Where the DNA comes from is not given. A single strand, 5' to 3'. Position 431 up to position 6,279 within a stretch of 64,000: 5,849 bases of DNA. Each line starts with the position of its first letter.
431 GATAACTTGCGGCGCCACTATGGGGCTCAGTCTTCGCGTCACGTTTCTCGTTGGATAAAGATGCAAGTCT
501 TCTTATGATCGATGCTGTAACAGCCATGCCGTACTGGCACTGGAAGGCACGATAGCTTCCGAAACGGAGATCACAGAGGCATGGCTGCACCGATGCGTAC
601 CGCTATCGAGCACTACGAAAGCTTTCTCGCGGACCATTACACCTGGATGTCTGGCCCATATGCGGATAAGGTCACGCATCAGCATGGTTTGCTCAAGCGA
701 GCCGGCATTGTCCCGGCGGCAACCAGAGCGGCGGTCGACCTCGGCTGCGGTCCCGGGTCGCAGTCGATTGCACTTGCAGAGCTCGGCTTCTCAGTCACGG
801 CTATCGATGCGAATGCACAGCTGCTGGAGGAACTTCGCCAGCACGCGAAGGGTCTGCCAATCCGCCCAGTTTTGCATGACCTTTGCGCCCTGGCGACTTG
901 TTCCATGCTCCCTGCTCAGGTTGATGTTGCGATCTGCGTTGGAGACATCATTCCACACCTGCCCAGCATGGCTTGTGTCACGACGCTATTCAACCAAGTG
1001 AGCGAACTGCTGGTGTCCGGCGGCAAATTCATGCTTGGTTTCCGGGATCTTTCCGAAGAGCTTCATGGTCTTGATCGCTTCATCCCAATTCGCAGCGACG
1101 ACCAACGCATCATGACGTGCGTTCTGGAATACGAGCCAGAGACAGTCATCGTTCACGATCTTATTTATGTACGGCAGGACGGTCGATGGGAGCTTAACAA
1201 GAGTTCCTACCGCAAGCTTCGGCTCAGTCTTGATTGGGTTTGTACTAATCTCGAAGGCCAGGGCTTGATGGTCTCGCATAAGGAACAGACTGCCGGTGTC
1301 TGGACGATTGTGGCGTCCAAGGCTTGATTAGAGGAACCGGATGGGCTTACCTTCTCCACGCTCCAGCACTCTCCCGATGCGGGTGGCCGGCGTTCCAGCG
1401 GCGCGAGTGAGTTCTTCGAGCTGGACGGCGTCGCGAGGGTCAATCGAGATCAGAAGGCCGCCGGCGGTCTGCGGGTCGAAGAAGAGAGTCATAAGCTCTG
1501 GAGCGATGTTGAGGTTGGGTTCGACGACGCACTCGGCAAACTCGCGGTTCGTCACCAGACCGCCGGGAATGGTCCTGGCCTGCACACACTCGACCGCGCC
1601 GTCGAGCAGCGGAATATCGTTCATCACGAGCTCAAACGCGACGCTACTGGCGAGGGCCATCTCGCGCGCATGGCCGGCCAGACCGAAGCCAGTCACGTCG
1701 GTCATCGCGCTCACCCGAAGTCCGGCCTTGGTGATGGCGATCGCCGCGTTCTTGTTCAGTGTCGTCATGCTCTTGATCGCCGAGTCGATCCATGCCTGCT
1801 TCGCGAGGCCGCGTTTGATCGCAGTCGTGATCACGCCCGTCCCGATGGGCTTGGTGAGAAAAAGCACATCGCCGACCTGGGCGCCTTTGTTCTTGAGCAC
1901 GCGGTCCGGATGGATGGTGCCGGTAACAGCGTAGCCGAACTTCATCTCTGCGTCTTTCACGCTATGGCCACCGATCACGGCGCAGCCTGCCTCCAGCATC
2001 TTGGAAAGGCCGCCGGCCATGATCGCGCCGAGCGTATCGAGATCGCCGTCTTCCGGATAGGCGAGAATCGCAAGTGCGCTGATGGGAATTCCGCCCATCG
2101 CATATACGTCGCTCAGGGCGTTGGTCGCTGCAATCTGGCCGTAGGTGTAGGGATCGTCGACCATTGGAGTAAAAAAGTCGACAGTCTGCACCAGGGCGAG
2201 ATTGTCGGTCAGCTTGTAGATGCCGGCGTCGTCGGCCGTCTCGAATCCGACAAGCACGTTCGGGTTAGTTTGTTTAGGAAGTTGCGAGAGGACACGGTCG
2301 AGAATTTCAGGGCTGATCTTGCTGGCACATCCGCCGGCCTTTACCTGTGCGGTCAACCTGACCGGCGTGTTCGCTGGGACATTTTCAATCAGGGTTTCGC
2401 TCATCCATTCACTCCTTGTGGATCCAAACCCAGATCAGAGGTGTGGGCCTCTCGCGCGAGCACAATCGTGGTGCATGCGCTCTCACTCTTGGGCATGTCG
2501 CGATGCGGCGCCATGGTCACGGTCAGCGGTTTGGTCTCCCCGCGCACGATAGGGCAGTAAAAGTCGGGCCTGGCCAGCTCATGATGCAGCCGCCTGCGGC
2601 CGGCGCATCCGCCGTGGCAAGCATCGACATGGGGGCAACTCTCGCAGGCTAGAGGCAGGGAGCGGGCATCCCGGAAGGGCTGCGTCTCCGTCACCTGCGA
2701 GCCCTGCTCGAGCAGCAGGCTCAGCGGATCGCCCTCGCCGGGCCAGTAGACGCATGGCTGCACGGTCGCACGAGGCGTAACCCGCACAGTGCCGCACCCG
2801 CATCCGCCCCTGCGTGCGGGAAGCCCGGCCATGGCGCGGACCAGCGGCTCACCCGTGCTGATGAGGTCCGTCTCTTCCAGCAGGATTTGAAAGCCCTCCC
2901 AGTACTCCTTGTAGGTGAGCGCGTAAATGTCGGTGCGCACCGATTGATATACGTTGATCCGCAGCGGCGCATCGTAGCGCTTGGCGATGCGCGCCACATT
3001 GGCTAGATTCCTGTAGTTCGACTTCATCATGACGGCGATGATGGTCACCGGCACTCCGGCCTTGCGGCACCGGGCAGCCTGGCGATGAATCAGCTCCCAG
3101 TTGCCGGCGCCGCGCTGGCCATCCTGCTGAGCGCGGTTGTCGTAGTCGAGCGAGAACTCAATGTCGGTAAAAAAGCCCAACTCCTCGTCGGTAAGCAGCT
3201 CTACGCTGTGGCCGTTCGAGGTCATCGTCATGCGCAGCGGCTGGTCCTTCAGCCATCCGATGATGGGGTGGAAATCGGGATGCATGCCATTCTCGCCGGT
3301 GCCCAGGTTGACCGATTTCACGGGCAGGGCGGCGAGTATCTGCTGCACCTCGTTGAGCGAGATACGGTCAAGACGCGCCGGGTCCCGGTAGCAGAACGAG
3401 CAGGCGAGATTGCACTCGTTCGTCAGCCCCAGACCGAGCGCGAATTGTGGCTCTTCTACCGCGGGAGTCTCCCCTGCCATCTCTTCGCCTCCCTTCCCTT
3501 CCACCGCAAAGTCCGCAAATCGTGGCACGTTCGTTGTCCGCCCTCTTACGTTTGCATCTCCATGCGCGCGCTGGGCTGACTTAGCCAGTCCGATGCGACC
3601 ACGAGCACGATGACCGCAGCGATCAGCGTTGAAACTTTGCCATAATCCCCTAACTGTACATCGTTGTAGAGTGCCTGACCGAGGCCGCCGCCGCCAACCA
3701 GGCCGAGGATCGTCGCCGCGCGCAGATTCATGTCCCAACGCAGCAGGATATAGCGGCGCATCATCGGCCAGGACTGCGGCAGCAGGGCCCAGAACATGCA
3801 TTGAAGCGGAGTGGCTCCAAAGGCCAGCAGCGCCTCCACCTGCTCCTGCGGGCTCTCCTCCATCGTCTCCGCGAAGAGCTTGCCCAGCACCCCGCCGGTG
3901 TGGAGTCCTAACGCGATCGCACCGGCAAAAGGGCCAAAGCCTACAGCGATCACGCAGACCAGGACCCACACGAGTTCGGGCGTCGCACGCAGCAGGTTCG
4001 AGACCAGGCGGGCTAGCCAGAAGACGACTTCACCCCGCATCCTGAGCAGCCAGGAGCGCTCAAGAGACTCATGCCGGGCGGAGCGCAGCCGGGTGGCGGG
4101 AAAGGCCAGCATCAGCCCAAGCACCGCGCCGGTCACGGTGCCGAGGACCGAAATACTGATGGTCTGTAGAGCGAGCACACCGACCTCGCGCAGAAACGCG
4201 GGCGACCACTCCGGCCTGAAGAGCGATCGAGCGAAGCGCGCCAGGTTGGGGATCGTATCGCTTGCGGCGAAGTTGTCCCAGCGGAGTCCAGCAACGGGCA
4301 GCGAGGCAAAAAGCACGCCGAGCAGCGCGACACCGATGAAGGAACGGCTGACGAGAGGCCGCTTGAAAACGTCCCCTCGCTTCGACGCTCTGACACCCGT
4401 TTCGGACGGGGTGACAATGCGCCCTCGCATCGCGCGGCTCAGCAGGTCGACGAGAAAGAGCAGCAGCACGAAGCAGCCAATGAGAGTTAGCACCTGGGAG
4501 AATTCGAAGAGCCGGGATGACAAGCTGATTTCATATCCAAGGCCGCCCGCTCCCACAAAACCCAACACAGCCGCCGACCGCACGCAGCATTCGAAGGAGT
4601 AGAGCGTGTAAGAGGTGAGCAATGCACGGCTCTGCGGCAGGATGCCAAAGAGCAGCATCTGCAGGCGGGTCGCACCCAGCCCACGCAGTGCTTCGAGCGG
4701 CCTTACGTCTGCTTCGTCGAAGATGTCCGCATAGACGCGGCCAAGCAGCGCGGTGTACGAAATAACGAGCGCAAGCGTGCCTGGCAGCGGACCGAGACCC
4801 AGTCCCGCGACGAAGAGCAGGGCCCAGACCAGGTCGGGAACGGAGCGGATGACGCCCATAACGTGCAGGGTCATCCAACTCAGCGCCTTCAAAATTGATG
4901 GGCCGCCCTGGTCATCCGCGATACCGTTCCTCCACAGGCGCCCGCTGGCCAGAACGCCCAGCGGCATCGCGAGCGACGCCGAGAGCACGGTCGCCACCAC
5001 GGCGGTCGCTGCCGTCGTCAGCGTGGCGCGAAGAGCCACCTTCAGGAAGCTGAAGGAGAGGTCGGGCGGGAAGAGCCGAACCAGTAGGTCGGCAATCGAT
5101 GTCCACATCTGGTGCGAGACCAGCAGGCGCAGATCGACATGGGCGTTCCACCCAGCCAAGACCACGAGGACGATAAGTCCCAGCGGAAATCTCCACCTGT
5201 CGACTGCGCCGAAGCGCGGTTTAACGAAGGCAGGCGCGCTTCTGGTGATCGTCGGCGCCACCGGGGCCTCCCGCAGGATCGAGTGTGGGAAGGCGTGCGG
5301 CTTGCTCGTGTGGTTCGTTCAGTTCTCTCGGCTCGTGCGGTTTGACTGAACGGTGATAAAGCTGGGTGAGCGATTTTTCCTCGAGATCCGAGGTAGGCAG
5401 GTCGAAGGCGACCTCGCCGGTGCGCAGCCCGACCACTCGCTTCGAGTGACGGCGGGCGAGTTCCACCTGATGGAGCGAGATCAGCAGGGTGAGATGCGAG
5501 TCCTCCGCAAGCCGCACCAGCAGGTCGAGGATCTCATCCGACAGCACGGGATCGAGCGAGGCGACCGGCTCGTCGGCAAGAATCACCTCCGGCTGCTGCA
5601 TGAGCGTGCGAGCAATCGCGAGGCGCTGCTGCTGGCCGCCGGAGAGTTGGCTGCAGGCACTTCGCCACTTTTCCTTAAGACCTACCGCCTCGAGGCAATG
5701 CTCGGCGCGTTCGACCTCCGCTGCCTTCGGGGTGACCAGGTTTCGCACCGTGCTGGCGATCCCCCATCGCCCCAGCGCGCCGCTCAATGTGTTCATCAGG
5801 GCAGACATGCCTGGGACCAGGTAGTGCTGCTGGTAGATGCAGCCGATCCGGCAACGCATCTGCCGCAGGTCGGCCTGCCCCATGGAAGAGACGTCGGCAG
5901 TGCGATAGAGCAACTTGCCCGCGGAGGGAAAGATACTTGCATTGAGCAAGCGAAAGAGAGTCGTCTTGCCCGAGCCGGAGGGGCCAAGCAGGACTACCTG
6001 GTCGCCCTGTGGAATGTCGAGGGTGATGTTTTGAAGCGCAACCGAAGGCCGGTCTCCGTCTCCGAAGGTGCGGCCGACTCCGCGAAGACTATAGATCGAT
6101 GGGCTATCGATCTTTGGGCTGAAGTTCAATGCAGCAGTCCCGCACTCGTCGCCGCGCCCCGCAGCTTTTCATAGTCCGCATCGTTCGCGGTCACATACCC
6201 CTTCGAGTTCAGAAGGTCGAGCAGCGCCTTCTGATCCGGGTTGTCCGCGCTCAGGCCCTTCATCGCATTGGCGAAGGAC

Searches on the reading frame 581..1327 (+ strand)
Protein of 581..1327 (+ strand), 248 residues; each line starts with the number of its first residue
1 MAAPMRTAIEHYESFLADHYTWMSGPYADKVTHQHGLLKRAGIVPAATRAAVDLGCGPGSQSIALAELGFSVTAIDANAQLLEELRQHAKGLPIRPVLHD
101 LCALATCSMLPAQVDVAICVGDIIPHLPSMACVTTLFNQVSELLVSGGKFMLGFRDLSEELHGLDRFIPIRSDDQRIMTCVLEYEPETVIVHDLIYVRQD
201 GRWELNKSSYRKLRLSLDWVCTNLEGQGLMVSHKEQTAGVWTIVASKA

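Call 45: search_protein_families(library=pfam, proteins=[window:581-1327:+], max_evalue=0.001)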
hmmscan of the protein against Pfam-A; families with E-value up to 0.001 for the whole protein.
window:581-1327:+ (248 aa): 6 families
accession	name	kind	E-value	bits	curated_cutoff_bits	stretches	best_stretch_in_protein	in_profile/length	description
PF13649.12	Methyltransf_25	-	6.1e-12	46.5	27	1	52-148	2-97/97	Methyltransferase domain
PF08241.18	Methyltransf_11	-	1e-07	32.9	21.2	1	52-151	1-94/95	Methyltransferase domain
PF08242.18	Methyltransf_12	-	1.6e-07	32.4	30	1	52-150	1-98/98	Methyltransferase domain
PF03848.20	TehB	-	4.8e-06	26.6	20.4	1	32-89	16-72/193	Tellurite resistance protein TehB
PF13847.12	Methyltransf_31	-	7.7e-06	26.1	27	1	51-156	7-113/145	Methyltransferase domain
PF01728.25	FtsJ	-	0.00097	19.5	24.1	0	37-92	12-70/181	FtsJ-like methyltransferase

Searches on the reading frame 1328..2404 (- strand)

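Call 45: search_protein_families(library=pfam, proteins=[window:1328-2404:-], max_evalue=0.001)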
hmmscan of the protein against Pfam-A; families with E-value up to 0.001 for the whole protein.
window:1328-2404:- (358 aa): 2 families
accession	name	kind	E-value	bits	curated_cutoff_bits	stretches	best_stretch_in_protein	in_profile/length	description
PF00586.29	AIRS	-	2.6e-22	79.8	24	1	58-163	2-111/112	AIR synthase related protein, N-terminal domain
PF02769.27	AIRS_C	-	1.8e-18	67.6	23.1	1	176-353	1-152/156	AIR synthase related protein, C-terminal domain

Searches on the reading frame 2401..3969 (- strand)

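Call 45: search_protein_families(library=pfam, proteins=[window:2401-3969:-], max_evalue=0.001)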
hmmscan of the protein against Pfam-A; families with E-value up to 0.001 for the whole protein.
window:2401-3969:- (522 aa): 1 family
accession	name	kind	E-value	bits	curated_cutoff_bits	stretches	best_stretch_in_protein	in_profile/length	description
PF04055.27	Radical_SAM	-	1.2e-10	42.3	29.5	1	182-323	3-160/166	Radical SAM superfamily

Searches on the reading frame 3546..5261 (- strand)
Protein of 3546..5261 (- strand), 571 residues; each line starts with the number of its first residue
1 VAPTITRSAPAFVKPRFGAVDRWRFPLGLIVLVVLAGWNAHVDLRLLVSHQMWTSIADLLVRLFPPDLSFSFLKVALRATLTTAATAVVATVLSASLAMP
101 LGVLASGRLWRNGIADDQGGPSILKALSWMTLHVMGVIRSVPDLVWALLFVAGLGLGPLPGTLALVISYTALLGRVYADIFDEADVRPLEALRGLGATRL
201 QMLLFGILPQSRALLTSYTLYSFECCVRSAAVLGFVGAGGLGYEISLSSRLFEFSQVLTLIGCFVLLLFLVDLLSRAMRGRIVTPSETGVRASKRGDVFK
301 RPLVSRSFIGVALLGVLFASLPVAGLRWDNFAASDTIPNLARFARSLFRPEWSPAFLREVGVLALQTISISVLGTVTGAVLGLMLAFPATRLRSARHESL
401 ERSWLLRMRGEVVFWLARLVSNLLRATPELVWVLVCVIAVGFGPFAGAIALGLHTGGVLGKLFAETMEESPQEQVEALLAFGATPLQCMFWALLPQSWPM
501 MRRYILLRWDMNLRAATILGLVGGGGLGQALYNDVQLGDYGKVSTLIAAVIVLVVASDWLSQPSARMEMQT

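Call 45: search_protein_families(library=pfam, proteins=[window:3546-5261:-], max_evalue=0.001)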
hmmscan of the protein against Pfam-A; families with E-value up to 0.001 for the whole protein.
window:3546-5261:- (571 aa): 1 family
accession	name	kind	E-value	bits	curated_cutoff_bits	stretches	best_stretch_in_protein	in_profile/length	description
PF00528.27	BPD_transp_1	-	3.1e-29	102.4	26.4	2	407-560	10-174/184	Binding-protein-dependent transport system inner membrane component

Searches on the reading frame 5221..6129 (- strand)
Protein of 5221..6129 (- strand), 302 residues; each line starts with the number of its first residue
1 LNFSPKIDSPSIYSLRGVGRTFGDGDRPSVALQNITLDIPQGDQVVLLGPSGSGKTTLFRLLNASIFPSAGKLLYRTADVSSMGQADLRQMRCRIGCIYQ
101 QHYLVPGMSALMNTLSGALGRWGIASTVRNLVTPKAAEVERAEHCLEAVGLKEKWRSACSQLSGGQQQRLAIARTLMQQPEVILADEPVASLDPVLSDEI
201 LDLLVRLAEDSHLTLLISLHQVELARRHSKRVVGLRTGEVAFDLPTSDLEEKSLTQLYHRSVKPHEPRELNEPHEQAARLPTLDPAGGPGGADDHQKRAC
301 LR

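Call 45: search_protein_families(library=pfam, proteins=[window:5221-6129:-], max_evalue=0.001)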
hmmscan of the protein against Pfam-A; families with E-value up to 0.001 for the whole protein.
window:5221-6129:- (302 aa): 2 families
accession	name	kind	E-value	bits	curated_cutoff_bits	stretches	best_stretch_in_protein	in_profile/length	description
PF00005.33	ABC_tran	-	6e-32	111.5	25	1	32-190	1-137/137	ABC transporter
PF13304.12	AAA_21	-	9.3e-06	26.3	27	0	46-63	3-20/304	AAA domain, putative AbiEii toxin, Type IV TA system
